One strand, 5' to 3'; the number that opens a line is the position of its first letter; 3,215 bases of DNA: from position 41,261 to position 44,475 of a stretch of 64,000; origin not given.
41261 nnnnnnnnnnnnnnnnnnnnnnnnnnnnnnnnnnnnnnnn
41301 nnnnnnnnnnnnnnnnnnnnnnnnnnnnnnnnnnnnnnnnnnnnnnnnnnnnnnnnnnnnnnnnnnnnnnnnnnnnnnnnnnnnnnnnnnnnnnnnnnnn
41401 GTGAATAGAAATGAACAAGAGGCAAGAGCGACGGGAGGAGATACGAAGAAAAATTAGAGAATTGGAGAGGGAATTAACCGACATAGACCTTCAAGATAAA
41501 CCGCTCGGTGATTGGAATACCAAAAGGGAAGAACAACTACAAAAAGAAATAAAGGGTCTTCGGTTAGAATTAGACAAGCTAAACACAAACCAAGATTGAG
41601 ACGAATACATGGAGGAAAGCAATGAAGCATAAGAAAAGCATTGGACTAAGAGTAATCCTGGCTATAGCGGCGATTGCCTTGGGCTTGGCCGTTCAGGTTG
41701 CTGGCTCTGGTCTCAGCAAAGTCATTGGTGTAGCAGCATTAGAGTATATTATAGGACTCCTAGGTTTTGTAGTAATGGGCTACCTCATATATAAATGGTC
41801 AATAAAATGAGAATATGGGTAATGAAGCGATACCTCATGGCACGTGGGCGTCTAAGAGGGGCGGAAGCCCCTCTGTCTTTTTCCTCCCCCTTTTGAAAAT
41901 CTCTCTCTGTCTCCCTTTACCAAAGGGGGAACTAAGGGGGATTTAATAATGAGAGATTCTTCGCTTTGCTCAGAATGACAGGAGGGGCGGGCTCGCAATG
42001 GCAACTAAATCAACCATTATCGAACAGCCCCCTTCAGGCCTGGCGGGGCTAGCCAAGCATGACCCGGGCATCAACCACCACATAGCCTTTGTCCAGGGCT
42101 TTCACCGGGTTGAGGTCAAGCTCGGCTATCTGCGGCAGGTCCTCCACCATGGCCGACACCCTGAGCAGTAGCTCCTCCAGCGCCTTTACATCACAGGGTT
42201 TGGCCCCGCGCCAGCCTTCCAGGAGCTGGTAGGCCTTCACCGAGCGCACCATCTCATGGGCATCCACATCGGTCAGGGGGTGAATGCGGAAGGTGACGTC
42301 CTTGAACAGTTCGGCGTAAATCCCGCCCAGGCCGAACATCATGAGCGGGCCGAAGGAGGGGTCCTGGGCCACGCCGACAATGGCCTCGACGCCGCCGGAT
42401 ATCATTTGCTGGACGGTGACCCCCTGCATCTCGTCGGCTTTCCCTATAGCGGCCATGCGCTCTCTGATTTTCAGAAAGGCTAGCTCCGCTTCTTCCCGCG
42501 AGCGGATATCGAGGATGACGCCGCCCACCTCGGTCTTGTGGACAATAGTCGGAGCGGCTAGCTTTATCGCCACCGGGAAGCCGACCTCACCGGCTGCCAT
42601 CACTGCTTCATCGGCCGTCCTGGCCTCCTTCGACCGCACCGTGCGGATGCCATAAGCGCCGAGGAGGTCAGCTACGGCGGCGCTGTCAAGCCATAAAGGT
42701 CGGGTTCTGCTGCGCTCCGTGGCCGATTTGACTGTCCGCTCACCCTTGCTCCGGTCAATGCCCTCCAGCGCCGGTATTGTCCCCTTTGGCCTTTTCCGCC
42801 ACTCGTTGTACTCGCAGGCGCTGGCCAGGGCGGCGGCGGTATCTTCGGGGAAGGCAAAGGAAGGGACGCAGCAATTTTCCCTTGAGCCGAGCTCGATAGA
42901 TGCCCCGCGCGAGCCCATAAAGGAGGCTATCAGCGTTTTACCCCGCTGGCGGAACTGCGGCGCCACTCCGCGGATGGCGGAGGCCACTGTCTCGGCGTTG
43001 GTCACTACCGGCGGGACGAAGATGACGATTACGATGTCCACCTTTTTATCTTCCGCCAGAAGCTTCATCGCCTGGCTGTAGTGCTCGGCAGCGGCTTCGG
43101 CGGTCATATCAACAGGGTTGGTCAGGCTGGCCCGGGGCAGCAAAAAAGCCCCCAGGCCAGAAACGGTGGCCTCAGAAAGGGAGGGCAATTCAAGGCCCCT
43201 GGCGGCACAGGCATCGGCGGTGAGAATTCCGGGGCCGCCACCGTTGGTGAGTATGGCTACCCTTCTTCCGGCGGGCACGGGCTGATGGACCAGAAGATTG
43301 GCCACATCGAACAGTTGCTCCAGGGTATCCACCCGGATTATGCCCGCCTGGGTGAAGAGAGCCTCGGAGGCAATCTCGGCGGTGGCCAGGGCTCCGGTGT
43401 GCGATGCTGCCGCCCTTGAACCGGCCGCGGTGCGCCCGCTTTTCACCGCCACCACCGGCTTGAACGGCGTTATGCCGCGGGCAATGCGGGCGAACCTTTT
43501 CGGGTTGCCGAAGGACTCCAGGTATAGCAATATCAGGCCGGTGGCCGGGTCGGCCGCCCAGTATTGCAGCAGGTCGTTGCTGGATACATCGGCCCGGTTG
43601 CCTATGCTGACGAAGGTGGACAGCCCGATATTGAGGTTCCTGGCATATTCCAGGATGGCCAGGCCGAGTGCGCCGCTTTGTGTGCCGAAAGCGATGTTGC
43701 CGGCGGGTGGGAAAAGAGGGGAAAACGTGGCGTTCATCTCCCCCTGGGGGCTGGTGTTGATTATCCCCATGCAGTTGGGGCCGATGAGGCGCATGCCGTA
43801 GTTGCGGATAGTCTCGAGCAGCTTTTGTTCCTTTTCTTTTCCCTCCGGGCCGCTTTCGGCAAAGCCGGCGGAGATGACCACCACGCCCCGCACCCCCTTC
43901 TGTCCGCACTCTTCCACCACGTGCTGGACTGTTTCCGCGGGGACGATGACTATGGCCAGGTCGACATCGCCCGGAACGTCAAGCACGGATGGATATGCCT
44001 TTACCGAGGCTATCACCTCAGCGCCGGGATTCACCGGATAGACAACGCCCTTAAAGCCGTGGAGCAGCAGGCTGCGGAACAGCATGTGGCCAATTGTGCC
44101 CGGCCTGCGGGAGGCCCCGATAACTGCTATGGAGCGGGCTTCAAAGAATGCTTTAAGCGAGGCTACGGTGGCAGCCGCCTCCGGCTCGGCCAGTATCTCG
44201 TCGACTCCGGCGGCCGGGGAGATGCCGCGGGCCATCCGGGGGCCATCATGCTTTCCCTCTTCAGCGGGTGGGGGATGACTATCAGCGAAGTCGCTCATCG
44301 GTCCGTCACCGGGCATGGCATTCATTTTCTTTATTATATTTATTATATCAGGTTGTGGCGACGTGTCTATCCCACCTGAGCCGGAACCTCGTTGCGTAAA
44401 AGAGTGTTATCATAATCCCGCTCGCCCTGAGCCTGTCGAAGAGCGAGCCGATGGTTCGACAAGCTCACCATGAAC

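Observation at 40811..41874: Low-GC three-gene cassette with a perfect consensus promoter, bracketed by 22-bp hairpin direct repeats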

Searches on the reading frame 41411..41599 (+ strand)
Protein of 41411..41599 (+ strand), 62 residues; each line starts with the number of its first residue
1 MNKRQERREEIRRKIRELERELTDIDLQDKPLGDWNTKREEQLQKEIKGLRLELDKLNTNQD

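Call 7: search_protein_families(library=pfam, proteins=[window:41411-41599:+], max_evalue=1)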
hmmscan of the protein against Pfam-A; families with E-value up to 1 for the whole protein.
window:41411-41599:+ (62 aa): 12 families
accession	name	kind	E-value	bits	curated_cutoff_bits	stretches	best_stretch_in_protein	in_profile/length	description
PF18363.6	PI_PP_I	-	0.0077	16.8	28.5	1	8-58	40-90/94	Phosphoinositide phosphatase insertion domain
PF18904.5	DUF5660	-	0.0079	16.8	24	0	39-60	2-23/109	Domain of unknown function (DUF5660)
PF08764.15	Coagulase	-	0.035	14.8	25.4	1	3-57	115-169/279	Staphylococcus aureus coagulase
PF04508.17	Pox_A_type_inc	-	0.063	13.6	21.4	1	11-24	6-19/23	Viral A-type inclusion protein repeat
PF21408.2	MTR4-like_stalk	-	0.12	13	24.2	1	5-59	14-57/64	Exosome RNA helicase MTR4-like, stalk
PF10408.14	Ufd2P_core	-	0.28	10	20.4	1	5-59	181-232/628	Ubiquitin elongating factor core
PF16515.11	HIP1_clath_bdg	-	0.32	11.8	28.8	1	3-59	17-73/99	Clathrin-binding domain of Huntingtin-interacting protein 1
PF01920.25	Prefoldin_2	-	0.41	11.1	27.6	0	38-60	69-91/106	Prefoldin subunit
PF00831.28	Ribosomal_L29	-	0.57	10.7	24.5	0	37-60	5-28/57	Ribosomal L29 protein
PF04420.19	CHD5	-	0.58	10.4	29.3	0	3-29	36-62/159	CHD5-like protein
PF11594.13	Med28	-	0.69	10.8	29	1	32-55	59-82/102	Mediator complex subunit 28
PF03938.19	OmpH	-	0.73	10.5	32.4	1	3-51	27-75/141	Outer membrane protein (OmpH-like)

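Call 8: search_protein_families(library=phrogs, proteins=[window:41411-41599:+], max_evalue=1)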
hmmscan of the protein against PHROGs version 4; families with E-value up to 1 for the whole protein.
window:41411-41599:+ (62 aa): 6 families
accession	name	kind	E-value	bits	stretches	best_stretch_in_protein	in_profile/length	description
phrog_8512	-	unknown function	0.0022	19.1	1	7-50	49-92/118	-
phrog_13293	-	unknown function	0.11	13.9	1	3-58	22-77/98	-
phrog_19187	-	unknown function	0.13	13.3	1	12-57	22-66/69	-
phrog_17445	-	unknown function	0.16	12.9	1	5-35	23-51/67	-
phrog_5412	-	unknown function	0.59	11.1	0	38-60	73-95/109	-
phrog_1193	-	other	0.84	10.7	0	39-60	7-28/76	hemolysin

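Call 9: search_protein_families(library=padloc, proteins=[window:41411-41599:+], max_evalue=1)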
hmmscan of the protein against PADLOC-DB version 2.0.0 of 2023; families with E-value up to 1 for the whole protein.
window:41411-41599:+ (62 aa): 1 family
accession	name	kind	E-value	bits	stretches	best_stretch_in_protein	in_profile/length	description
PDLC00452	JetA1|JetA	-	0.15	8.6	1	4-26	147-169/499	DUF3375 domain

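Call 10: search_protein_families(library=ncbifam, proteins=[window:41411-41599:+], max_evalue=1)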
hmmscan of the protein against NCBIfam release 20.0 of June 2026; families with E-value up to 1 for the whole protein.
window:41411-41599:+ (62 aa): 3 families
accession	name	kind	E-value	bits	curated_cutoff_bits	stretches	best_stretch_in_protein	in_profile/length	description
TIGR00012.1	L29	equivalog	0.027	14.5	22.6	1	4-25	3-24/56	50S ribosomal protein L29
NF045487.1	ASRP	equivalog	0.046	12.3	300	1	3-58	380-435/593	archaea-specific SMC-related protein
NF035921.1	staph_coagu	equivalog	0.068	12.1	400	1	4-57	144-197/520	staphylocoagulase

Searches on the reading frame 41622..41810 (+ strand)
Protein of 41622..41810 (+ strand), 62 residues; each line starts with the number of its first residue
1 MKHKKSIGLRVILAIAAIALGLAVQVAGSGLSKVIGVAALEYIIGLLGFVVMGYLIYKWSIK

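Call 7: search_protein_families(library=pfam, proteins=[window:41622-41810:+], max_evalue=1)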
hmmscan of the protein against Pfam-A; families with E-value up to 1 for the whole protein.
window:41622-41810:+ (62 aa): 1 family
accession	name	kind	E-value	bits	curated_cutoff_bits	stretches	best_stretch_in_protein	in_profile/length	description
PF11239.13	DUF3040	-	0.082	13.6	24.7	1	5-55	39-81/84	Protein of unknown function (DUF3040)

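Call 8: search_protein_families(library=phrogs, proteins=[window:41622-41810:+], max_evalue=1)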
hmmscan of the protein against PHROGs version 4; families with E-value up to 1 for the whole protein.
window:41622-41810:+ (62 aa): 0 families

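Call 9: search_protein_families(library=padloc, proteins=[window:41622-41810:+], max_evalue=1)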
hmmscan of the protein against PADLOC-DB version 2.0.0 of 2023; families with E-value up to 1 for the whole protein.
window:41622-41810:+ (62 aa): 0 families

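Call 10: search_protein_families(library=ncbifam, proteins=[window:41622-41810:+], max_evalue=1)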
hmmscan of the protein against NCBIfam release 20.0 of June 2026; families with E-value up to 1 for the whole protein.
window:41622-41810:+ (62 aa): 3 families
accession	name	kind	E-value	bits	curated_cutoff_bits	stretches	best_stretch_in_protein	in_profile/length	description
NF058603.1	SCO2097_fam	equivalog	0.089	13.1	110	1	6-52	37-75/129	SCO2097 family morphological protein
TIGR04222.1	near_uncomplex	domain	0.15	11.6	43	1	6-52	136-182/229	TIGR04222 domain-containing membrane protein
NF047986.1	C_WD1278_WD0630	domain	0.82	9.8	27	1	2-39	2-39/64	TomO hydrophobic C-terminal domain-containing protein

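Call 36: find_homologous_proteins(query=window:41622-41810:+, max_evalue=0.1)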
Query window:41622-41810:+ (62 aa): 25 proteins with E <= 0.1 among 35 candidates.
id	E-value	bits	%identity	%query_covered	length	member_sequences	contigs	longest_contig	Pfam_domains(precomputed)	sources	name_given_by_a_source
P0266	5.9e-27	110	95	100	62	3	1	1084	-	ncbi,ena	-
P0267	8.7e-26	106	90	100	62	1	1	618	-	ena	-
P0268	2.3e-24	101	84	100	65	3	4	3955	-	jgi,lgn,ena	-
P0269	3.7e-24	101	85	100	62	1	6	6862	-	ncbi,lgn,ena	-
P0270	5.8e-24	100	85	100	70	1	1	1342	-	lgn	-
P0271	1.4e-23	99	81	100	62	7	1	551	-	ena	-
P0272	1.7e-23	99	81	100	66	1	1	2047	-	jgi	jgi:hypothetical protein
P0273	2.7e-23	98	82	100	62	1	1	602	-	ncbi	-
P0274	4.9e-23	97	87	100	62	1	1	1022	-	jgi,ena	-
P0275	6.6e-23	97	81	100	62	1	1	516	-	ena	-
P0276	8.9e-23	97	84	100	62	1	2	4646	-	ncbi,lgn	-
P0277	5.8e-22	94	84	100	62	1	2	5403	-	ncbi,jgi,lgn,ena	-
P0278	2.2e-21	92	81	100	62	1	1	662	-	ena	-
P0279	1.6e-18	83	68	100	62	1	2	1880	-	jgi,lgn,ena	jgi:hypothetical protein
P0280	7.9e-17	78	69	100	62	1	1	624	-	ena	-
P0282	2.5e-14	70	61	100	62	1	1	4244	-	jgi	jgi:hypothetical protein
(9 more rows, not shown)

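Call 37: find_encoding_contigs(protein=P0269, flank=6000, max_places=4)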
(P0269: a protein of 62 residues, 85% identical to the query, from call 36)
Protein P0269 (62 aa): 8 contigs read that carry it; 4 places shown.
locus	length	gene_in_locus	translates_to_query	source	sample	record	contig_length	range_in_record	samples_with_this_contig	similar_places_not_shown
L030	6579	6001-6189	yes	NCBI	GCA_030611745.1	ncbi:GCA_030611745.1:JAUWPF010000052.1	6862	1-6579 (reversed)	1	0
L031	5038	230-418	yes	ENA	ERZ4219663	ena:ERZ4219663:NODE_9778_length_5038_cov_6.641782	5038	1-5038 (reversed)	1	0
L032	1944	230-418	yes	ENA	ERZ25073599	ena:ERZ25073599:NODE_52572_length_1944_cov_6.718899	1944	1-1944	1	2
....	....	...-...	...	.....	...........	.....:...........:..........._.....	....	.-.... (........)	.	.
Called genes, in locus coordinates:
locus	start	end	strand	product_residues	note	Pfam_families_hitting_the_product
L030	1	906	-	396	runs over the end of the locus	?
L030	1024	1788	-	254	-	PF11967:RecO_N, PF02565:RecO_C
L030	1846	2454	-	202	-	PF21176:RecR_HhH, PF02132:RecR_ZnF (weak), PF01751:Toprim, PF13662:Toprim_4, PF21175:RecR_C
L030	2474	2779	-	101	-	PF02575:YbaB_DNA_bd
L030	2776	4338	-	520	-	PF05496:RuvB_N (faint), PF13177:DNA_pol3_delta2, PF00004:AAA, PF13401:AAA_22 (faint), PF22608:DNAX_ATPase_lid, PF12169:DNA_pol3_gamma3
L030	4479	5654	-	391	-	PF00091:Tubulin, PF21011:CetZ_C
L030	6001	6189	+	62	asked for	-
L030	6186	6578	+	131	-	?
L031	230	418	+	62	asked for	-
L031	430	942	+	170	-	-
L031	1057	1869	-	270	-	-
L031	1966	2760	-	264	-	PF01695:IstB_IS21, PF00308:Bac_DnaA (weak)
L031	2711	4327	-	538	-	PF22483:Mu-transpos_C_2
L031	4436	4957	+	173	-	PF18928:DUF5677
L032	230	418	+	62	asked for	-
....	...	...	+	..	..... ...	-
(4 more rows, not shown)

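Call 38: find_encoding_contigs(protein=P0276, flank=6000, max_places=3)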
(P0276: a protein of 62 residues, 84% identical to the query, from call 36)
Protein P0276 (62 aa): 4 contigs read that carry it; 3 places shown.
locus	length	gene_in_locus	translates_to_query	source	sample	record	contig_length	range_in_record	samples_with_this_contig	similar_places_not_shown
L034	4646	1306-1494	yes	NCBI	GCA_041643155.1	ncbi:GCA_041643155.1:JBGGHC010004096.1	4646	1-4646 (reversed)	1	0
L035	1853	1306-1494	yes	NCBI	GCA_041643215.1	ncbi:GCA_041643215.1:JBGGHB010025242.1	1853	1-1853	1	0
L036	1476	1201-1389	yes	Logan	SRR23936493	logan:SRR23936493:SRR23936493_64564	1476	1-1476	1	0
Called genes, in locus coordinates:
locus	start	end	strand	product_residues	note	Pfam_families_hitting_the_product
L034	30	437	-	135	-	PF13384:HTH_23 (weak)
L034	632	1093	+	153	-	-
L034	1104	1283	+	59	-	-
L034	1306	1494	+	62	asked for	-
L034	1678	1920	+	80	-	PF04014:MazE_antitoxin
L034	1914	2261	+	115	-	PF02452:PemK_toxin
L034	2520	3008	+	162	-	PF02481:DNA_processg_A (weak), PF18306:LDcluster4, PF03641:Lysine_decarbox (weak)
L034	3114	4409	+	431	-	PF03952:Enolase_N, PF00113:Enolase_C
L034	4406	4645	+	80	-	?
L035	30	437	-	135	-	PF13384:HTH_23 (weak)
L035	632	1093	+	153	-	-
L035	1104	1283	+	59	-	-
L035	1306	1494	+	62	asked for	-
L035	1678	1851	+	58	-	?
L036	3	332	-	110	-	?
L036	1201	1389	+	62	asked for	-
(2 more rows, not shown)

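Call 39: find_encoding_contigs(protein=P0282, flank=6000, max_places=3)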
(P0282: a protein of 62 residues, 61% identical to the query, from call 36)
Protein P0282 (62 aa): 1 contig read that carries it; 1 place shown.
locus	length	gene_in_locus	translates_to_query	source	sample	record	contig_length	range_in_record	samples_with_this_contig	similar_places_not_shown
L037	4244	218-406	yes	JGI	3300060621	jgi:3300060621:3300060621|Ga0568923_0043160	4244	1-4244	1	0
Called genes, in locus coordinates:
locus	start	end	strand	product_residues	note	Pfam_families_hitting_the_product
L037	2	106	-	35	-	?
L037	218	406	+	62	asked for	-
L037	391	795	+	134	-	-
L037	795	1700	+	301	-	-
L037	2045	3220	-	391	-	-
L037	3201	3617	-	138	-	PF00376:MerR (faint), PF12728:HTH_17 (weak)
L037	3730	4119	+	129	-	-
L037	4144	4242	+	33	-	?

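Call 75: search_protein_families(library=pfam, proteins=[L031:430-942:+, L037:391-795:+, L037:795-1700:+], max_evalue=0.01)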
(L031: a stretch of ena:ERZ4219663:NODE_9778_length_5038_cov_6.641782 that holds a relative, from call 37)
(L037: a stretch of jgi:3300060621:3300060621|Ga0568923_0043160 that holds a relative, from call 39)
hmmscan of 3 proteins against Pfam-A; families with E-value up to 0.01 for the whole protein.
L031:430-942:+ (170 aa): 1 family
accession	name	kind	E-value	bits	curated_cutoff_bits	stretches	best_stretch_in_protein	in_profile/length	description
PF21025.2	Fapy_DNA_glyco_C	-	0.009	16.3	27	0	96-122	10-35/49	Formamidopyrimidine-DNA glycosylase C-terminal domain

L037:391-795:+ (134 aa): 0 families

L037:795-1700:+ (301 aa): 1 family
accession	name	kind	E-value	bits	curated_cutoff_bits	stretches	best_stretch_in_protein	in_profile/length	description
PF18933.6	PsbP_2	-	0.0085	16.6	27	0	148-173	40-65/184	PsbP-like protein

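Call 88: find_encoding_contigs(protein=P0266, flank=3000, max_places=4)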
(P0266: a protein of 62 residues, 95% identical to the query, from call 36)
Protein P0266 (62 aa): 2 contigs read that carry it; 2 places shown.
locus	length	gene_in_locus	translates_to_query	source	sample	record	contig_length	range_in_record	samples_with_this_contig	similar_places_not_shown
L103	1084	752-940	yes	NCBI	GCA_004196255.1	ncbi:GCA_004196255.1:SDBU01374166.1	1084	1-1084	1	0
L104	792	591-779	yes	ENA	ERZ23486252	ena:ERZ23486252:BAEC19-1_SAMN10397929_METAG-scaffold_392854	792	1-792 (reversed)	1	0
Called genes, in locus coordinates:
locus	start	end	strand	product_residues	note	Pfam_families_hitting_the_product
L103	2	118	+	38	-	?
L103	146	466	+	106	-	-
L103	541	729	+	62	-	-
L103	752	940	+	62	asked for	-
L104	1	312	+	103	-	?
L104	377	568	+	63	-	-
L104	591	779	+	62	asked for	-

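Call 90: search_protein_families(library=pfam, proteins=[L103:146-466:+], max_evalue=0.1)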
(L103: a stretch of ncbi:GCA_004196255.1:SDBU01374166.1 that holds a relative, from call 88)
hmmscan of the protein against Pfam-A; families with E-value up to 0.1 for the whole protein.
L103:146-466:+ (106 aa): 0 families

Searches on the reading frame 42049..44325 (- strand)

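Call 7: search_protein_families(library=pfam, proteins=[window:42049-44325:-], max_evalue=1)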
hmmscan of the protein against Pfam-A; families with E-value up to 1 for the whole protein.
window:42049-44325:- (758 aa): 8 families
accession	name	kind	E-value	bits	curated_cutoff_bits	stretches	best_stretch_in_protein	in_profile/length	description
PF13549.11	ATP-grasp_5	-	3.3e-78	262.5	27.6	1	544-757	8-221/221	ATP-grasp domain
PF13607.11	Succ_CoA_lig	-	1.8e-52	177.2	27.4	1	208-345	1-138/138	Succinyl-CoA ligase like flavodoxin domain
PF13380.12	CoA_binding_2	-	1.6e-25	90.3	22.8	1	64-190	1-115/116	CoA binding domain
PF02629.25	CoA_binding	-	2.2e-15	57.6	22.3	1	63-154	3-97/97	CoA binding domain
PF19045.5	Ligase_CoA_2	-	1.8e-10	41.5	23.7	1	356-472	1-119/162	Ligase-CoA domain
PF02786.22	CPSase_L_D2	-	0.014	15.4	19.8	1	550-591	4-47/211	Carbamoyl-phosphate synthase L chain, ATP binding domain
PF00549.24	Ligase_CoA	-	0.083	13.5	24.5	0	411-471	32-92/128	CoA-ligase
PF01408.29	GFO_IDH_MocA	-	0.11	13.7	24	0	90-145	27-87/120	Oxidoreductase family, NAD-binding Rossmann fold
